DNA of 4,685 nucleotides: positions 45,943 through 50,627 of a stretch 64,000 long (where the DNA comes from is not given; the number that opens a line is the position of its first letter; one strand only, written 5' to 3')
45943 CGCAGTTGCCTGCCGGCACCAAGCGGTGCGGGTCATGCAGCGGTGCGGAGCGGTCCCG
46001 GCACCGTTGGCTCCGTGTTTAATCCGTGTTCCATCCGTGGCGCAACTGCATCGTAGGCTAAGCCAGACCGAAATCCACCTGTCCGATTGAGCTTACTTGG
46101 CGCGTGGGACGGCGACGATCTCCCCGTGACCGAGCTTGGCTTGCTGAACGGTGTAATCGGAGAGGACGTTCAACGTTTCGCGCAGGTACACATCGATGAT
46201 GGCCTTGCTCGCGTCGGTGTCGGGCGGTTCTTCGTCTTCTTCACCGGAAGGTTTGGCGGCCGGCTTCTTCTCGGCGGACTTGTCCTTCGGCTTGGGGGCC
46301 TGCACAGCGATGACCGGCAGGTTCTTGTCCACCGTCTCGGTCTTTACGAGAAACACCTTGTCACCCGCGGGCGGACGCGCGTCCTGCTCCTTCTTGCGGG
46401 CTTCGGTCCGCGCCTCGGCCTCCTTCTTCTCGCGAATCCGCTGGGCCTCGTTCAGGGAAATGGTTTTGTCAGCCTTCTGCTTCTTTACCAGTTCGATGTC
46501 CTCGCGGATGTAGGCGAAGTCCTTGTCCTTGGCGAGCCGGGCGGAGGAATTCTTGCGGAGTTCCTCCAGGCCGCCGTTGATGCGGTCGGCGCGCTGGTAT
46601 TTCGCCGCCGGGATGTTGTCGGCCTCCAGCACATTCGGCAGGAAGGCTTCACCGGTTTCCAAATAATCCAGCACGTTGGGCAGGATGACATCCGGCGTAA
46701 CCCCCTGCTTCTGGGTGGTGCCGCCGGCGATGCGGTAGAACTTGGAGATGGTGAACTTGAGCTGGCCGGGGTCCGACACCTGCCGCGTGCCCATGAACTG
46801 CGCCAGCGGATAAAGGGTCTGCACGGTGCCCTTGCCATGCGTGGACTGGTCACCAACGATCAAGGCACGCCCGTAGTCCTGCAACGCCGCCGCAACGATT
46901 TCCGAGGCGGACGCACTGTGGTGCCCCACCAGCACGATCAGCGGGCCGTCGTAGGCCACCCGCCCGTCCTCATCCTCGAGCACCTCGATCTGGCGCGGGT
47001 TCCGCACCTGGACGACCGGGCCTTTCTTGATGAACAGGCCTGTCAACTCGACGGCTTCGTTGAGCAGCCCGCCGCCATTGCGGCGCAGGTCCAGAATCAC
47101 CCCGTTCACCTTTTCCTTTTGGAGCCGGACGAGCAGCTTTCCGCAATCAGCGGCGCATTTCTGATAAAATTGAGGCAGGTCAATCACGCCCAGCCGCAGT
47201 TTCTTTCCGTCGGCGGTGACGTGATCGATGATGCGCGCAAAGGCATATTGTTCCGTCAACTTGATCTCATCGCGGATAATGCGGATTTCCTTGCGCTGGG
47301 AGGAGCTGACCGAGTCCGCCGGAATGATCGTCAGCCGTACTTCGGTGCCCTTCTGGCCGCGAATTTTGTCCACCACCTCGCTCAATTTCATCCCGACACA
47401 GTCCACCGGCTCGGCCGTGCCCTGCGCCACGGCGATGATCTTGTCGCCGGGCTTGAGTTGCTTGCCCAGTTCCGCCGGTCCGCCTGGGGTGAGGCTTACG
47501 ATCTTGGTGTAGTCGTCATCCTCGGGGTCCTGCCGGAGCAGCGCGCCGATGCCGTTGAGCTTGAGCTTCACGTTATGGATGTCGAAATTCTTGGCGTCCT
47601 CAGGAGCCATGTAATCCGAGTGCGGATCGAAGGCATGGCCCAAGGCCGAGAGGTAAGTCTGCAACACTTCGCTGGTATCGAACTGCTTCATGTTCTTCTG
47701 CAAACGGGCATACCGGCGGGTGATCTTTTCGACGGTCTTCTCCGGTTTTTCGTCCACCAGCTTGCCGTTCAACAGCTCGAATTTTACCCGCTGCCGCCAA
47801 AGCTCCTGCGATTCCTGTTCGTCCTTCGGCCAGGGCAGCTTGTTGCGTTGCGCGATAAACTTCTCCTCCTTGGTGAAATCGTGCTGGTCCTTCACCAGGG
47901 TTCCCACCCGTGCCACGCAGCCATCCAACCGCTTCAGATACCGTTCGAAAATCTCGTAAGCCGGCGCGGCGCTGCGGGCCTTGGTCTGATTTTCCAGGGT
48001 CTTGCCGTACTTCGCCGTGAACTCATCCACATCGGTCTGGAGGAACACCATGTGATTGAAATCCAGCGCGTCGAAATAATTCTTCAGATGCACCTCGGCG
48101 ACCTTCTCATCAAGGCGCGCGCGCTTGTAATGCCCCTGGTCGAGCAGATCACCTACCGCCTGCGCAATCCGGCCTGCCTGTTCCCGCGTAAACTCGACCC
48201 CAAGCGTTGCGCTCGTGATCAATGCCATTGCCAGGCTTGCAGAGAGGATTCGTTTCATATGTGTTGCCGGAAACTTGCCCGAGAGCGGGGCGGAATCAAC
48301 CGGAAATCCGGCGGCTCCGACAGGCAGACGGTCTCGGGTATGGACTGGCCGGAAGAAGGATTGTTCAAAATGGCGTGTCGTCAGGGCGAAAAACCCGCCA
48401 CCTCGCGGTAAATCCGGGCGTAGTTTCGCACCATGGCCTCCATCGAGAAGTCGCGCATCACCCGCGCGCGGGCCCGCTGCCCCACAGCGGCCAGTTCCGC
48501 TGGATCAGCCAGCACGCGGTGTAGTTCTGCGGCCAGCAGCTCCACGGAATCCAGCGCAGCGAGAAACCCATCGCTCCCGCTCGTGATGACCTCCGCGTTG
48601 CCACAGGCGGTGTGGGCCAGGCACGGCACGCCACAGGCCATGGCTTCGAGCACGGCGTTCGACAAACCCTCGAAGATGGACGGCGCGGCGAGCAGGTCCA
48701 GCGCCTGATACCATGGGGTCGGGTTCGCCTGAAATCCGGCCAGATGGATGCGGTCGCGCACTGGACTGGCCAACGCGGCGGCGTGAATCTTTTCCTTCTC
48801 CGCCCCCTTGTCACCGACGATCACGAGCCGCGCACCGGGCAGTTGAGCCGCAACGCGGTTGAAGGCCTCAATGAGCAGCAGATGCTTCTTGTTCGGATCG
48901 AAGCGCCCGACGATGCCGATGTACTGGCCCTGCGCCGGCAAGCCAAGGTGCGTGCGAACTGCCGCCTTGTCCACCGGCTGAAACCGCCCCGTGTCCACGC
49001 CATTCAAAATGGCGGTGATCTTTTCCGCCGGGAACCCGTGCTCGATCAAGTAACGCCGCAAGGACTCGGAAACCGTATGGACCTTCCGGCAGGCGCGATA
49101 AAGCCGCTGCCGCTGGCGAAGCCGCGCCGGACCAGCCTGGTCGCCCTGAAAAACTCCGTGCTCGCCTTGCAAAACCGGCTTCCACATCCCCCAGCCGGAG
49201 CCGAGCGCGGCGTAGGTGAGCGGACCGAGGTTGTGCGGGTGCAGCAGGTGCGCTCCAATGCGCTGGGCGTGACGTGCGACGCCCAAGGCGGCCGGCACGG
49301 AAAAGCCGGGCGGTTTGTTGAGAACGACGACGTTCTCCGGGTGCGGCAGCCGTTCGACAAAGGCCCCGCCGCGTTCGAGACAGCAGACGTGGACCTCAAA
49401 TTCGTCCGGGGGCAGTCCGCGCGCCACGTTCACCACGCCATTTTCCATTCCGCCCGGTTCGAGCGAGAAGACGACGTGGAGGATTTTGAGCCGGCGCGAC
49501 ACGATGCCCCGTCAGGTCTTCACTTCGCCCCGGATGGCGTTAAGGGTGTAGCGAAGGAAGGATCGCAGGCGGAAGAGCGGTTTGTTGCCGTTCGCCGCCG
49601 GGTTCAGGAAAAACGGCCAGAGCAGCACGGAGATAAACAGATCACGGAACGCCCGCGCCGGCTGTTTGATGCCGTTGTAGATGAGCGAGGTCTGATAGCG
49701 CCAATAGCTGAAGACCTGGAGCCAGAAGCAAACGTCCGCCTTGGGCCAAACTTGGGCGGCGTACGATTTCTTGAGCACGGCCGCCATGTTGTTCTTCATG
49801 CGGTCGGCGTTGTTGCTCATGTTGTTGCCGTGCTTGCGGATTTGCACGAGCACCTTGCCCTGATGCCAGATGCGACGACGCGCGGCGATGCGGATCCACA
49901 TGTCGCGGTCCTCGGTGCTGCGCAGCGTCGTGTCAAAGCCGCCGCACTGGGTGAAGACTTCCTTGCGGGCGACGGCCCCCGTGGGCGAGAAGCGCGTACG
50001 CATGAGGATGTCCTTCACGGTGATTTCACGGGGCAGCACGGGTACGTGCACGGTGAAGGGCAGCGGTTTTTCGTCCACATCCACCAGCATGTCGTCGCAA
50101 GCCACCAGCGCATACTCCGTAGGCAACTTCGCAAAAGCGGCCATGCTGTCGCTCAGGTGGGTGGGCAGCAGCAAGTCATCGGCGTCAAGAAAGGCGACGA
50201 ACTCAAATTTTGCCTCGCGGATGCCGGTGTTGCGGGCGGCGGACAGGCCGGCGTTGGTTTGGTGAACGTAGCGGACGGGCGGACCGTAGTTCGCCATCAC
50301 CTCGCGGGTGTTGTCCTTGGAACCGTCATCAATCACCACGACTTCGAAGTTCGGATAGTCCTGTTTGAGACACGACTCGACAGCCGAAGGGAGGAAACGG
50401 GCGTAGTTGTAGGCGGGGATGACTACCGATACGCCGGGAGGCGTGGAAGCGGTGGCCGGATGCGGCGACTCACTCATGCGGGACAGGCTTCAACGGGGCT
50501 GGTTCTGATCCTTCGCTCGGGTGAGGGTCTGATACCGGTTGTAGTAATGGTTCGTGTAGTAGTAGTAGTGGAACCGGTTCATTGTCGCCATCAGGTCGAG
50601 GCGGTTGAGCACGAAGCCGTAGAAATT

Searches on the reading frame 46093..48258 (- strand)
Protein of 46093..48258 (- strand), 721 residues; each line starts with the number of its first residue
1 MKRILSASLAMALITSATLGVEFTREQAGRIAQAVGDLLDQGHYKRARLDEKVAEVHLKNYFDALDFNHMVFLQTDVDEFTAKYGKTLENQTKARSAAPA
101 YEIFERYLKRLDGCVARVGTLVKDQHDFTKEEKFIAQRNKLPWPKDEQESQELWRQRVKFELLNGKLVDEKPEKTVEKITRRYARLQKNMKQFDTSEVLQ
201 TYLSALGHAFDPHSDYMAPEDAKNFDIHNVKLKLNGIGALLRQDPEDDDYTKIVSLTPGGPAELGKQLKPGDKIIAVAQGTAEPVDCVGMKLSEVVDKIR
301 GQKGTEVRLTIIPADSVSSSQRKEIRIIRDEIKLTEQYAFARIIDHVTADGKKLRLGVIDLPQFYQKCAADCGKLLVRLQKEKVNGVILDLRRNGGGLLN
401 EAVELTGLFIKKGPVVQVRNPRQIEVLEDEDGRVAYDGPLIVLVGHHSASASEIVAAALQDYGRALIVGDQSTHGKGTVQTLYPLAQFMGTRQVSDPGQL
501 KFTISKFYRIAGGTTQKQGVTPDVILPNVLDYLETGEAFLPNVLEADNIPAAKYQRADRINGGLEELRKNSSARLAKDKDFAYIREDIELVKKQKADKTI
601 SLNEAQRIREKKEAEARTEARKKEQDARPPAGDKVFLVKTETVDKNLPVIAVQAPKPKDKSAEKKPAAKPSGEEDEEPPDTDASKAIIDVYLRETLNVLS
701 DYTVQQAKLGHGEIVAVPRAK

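Call 21: search_protein_families(library=pfam, max_evalue=0.001, proteins=[window:46093-48258:-])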
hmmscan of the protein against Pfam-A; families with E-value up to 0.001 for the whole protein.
window:46093-48258:- (721 aa): 5 families
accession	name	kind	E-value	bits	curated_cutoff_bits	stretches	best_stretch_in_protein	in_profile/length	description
PF17804.6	TSP_NTD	-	3.9e-48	164.6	26.4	1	39-220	5-188/188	Tail specific protease N-terminal domain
PF03572.23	Peptidase_S41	-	1.9e-45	154.9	24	1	356-524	2-163/165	Peptidase family S41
PF11818.13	DUF3340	-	1.5e-31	110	28.6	1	531-702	2-153/155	C-terminal domain of tail specific protease (DUF3340)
PF00595.29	PDZ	-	4.2e-08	33.9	23.2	1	234-311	9-80/81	PDZ domain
PF17820.7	PDZ_6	-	6e-05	23.1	27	1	253-311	2-52/54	PDZ domain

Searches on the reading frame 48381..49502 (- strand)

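Call 21: search_protein_families(library=pfam, max_evalue=0.001, proteins=[window:48381-49502:-])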
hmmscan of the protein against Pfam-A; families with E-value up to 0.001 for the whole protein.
window:48381-49502:- (373 aa): 6 families
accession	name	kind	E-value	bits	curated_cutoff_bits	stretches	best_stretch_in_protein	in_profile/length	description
PF13692.12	Glyco_trans_1_4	-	8.2e-33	114.1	27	1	193-333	2-142/142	Glycosyl transferases group 1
PF00534.26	Glycos_transf_1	-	1e-32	113.5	26.4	1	183-346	6-171/172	Glycosyl transferases group 1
PF13439.12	Glyco_transf_4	-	1.6e-26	93.8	28.5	1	16-173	1-170/170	Glycosyltransferase Family 4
PF13579.12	Glyco_trans_4_4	-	7.8e-14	52.7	29.7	1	17-168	1-158/158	Glycosyl transferase 4-like domain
PF20706.3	GT4-conflict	-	4.1e-09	36.3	26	1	189-310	194-324/385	Family 4 Glycosyltransferase in conflict systems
PF13524.12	Glyco_trans_1_2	-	1.6e-08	35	25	1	218-360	9-141/144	Glycosyl transferase-like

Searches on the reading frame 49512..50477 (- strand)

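Call 21: search_protein_families(library=pfam, max_evalue=0.001, proteins=[window:49512-50477:-])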
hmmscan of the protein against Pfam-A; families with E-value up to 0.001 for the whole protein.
window:49512-50477:- (321 aa): 4 families
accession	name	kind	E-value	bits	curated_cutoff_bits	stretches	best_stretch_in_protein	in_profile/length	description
PF00535.33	Glycos_transf_2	-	1e-34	120.3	23.3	1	17-141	1-129/168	Glycosyl transferase family 2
PF13641.12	Glyco_tranf_2_3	-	2.7e-19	70.5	27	1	14-200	1-197/230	Glycosyltransferase like family 2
PF10111.15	Glyco_tranf_2_2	-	1.9e-15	57.5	27.3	1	17-222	1-224/276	Glycosyltransferase like family 2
PF13632.12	Glyco_trans_2_3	-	0.0003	21.1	27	1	94-203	2-112/198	Glycosyl transferase family group 2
